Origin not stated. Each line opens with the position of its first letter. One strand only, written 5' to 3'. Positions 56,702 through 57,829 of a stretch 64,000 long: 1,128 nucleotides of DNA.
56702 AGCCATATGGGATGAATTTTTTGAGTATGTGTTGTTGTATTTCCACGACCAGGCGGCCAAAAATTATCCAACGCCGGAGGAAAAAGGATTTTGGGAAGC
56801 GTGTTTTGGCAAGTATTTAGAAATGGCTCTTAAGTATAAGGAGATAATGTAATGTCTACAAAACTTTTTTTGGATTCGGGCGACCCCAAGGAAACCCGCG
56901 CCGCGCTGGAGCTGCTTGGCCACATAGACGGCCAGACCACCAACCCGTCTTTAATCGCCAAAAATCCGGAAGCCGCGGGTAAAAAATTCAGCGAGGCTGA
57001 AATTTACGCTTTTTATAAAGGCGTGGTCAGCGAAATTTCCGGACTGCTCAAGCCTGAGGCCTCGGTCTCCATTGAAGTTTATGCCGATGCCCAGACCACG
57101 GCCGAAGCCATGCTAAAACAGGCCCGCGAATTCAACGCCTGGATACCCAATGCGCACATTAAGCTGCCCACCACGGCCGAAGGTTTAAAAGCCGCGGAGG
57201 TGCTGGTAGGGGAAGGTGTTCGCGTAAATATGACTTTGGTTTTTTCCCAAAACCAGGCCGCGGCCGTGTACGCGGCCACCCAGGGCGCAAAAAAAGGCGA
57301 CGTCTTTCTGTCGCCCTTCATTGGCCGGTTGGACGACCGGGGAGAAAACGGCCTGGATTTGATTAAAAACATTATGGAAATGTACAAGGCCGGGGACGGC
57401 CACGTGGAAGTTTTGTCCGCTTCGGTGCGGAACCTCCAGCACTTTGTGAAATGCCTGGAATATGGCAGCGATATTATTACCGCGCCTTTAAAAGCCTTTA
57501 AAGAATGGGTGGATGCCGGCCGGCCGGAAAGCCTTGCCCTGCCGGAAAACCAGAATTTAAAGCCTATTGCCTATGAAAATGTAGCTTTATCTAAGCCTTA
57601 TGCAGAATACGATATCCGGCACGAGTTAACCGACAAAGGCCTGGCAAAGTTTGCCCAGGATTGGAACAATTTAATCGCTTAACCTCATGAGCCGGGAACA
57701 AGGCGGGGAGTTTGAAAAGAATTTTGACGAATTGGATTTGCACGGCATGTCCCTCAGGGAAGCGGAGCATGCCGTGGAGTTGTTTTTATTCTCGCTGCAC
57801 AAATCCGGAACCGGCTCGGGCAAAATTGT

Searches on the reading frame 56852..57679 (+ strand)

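Call 92: search_protein_families(library=pfam, proteins=[window:56852-57679:+], max_evalue=0.001)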
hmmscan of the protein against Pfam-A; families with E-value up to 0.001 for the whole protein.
window:56852-57679:+ (276 aa): 1 family
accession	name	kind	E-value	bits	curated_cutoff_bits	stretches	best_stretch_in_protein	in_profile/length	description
PF00923.25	TAL_FSA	-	3.4e-51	174.7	27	1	5-275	1-282/285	Transaldolase/Fructose-6-phosphate aldolase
